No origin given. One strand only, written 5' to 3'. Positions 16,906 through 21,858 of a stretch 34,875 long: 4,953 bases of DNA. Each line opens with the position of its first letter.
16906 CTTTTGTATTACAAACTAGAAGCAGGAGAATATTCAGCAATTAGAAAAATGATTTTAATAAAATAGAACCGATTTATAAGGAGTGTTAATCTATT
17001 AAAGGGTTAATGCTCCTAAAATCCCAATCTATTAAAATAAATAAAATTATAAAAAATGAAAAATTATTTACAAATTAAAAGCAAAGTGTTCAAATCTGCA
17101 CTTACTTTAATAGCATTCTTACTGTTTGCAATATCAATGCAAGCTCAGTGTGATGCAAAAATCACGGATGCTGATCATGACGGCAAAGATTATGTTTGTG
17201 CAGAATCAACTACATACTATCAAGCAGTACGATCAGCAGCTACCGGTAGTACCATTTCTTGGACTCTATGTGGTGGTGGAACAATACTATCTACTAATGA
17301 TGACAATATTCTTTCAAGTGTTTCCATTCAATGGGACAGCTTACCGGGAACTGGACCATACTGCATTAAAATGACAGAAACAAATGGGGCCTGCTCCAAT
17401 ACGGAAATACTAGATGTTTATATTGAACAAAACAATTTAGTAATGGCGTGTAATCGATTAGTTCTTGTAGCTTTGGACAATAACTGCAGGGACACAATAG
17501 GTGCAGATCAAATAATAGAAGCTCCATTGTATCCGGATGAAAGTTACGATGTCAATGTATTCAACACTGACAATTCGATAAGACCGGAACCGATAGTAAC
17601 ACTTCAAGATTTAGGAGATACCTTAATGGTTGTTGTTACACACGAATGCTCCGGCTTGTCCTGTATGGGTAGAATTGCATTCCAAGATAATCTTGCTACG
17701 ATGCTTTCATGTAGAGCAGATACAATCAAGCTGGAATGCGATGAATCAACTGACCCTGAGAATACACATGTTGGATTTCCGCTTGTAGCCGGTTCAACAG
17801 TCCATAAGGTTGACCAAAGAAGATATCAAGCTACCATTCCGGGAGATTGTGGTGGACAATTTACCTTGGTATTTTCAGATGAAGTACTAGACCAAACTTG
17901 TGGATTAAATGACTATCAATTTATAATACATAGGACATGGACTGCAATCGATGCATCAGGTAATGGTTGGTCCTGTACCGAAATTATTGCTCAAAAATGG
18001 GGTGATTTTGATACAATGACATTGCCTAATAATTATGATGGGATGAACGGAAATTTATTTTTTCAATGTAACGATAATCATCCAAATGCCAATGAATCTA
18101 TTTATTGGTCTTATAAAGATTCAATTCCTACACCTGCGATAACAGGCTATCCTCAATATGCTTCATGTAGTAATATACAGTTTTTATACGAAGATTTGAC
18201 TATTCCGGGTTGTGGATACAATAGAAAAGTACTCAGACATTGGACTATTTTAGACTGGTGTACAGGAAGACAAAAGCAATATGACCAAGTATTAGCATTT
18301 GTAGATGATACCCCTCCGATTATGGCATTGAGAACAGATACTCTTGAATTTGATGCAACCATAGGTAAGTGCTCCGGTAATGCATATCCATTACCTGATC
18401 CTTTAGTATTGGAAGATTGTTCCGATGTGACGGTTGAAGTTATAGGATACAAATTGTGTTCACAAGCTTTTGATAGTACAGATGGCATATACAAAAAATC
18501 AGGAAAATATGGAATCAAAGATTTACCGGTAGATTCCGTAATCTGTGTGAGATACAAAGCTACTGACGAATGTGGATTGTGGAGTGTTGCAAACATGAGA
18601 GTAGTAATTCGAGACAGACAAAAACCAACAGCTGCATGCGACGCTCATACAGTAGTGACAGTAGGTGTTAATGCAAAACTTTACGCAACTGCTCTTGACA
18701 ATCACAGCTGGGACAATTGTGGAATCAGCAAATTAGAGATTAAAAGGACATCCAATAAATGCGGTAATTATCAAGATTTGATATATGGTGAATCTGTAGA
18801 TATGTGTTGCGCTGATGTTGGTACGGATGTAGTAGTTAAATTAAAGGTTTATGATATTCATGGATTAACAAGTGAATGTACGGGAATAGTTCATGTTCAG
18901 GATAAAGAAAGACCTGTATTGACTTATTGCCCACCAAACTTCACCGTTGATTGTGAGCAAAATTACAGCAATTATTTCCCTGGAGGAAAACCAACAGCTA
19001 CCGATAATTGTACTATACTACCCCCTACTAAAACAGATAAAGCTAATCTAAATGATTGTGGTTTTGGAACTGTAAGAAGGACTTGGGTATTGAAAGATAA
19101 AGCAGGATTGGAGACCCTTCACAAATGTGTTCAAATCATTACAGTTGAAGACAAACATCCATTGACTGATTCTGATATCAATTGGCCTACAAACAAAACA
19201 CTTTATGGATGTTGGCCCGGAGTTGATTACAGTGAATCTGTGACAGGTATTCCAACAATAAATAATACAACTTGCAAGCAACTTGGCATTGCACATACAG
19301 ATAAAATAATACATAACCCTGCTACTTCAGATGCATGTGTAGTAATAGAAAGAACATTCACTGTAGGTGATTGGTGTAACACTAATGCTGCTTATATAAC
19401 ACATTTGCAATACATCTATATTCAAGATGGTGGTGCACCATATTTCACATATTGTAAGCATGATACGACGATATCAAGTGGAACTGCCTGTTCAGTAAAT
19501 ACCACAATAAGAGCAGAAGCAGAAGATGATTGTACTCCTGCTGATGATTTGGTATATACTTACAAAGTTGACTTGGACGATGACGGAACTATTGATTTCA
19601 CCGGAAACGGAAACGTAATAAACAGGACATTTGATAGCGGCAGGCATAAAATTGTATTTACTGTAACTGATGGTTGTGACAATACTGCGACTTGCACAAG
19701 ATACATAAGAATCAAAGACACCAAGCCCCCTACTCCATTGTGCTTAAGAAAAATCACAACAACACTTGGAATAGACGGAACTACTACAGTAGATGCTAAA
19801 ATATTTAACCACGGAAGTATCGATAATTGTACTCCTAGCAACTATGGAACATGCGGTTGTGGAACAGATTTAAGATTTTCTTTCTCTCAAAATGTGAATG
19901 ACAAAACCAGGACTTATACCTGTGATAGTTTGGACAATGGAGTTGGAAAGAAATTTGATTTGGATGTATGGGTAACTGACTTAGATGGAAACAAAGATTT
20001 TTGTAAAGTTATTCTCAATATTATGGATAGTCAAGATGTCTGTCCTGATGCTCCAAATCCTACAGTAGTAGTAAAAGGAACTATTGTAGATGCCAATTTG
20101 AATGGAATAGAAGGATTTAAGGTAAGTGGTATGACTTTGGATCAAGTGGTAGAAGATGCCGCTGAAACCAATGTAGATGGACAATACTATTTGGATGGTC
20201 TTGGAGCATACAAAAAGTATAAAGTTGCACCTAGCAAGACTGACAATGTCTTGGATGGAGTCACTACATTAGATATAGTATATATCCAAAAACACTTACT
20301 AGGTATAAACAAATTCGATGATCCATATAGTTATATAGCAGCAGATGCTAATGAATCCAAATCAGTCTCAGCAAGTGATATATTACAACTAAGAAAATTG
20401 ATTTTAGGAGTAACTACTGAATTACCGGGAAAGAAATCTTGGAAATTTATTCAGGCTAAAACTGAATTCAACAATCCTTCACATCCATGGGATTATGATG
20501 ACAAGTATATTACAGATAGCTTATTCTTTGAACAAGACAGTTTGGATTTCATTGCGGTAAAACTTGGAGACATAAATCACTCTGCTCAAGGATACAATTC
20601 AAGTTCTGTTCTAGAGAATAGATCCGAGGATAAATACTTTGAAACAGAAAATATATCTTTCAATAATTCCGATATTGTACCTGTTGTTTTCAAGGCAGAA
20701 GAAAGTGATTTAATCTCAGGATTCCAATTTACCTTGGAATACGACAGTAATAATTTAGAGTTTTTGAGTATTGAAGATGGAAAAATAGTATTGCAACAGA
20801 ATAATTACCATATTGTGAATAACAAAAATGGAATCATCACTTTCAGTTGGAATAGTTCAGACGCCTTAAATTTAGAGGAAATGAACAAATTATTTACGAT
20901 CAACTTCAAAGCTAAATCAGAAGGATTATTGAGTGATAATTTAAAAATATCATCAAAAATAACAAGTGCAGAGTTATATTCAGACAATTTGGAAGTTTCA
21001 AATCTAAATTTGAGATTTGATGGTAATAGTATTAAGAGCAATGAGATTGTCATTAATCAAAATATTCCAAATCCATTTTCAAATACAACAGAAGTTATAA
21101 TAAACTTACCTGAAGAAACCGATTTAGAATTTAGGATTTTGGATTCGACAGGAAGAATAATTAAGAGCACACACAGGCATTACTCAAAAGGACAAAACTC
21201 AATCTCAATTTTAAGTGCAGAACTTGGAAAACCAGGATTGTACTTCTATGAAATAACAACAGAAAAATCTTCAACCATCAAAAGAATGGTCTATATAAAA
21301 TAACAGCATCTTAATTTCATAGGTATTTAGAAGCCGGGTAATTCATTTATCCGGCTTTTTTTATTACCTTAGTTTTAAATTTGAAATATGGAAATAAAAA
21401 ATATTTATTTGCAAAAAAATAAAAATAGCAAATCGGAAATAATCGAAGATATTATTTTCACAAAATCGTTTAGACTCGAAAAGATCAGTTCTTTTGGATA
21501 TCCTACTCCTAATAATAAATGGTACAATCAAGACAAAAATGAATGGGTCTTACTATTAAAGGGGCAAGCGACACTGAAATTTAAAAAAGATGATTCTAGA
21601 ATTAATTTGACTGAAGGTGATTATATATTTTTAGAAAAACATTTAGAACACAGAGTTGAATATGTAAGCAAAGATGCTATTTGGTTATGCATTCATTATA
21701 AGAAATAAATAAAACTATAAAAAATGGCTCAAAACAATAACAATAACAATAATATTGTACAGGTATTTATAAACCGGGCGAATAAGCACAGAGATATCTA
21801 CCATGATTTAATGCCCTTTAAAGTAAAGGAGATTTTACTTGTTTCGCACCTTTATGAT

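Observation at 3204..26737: BIME-like mosaics of GC-rich palindromic modules fill five intergenic regions of an AT-rich genome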

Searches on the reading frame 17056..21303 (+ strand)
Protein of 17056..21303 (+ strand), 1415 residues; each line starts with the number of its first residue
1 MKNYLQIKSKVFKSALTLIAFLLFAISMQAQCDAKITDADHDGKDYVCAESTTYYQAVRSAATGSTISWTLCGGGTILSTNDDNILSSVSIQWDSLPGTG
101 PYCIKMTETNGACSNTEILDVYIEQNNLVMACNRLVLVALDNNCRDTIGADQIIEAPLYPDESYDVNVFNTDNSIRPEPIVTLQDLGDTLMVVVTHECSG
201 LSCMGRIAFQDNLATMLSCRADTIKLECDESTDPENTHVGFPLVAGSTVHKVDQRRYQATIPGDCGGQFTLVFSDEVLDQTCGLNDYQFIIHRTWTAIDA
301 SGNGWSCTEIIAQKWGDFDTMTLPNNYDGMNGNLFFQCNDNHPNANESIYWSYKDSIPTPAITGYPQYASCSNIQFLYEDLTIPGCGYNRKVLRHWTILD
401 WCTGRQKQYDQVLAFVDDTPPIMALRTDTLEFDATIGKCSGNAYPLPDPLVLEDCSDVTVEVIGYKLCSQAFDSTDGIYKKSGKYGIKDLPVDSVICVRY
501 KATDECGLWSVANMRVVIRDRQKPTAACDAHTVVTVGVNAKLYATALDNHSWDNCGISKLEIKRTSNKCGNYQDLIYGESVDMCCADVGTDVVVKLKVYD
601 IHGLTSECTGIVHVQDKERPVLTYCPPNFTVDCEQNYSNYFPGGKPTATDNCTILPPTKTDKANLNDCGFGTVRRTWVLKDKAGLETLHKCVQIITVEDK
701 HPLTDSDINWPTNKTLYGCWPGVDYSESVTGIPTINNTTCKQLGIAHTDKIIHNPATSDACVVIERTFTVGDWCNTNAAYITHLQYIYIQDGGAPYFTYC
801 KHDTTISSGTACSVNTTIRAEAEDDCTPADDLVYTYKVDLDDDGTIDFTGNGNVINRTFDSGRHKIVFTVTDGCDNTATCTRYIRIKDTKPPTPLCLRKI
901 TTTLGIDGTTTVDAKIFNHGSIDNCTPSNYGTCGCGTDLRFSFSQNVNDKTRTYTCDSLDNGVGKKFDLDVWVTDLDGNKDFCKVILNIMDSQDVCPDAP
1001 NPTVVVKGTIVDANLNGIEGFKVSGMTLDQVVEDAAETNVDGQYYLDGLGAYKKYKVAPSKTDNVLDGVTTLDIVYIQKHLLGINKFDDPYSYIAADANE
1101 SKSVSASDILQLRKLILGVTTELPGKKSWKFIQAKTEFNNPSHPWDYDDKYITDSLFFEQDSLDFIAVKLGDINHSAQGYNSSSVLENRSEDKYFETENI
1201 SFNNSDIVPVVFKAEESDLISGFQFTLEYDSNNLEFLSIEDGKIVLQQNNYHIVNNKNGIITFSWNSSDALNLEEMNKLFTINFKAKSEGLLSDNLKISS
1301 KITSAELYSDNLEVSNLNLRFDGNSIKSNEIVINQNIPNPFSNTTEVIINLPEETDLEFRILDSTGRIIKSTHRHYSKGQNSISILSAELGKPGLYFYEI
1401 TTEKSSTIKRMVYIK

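Call 26: search_protein_families(library=pfam, proteins=[window:17056-21303:+])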
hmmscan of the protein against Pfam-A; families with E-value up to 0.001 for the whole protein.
window:17056-21303:+ (1415 aa): 2 families
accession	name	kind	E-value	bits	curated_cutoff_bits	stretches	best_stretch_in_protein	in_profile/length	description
PF00963.24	Cohesin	-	1.3e-11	45.3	24.1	1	1208-1306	18-122/139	Cohesin domain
PF18962.6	Por_Secre_tail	-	3e-08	34.3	27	1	1338-1412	3-74/75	Secretion system C-terminal sorting domain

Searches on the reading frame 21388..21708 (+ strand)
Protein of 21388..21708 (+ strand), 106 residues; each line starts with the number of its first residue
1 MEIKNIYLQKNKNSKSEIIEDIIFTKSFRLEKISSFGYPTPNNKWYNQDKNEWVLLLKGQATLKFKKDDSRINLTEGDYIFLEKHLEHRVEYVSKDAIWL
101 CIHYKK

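Call 26: search_protein_families(library=pfam, proteins=[window:21388-21708:+])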
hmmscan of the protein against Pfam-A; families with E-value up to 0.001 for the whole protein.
window:21388-21708:+ (106 aa): 1 family
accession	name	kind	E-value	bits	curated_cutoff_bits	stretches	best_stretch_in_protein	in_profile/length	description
PF07883.17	Cupin_2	-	8.8e-07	29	27.2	1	48-102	16-69/70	Cupin domain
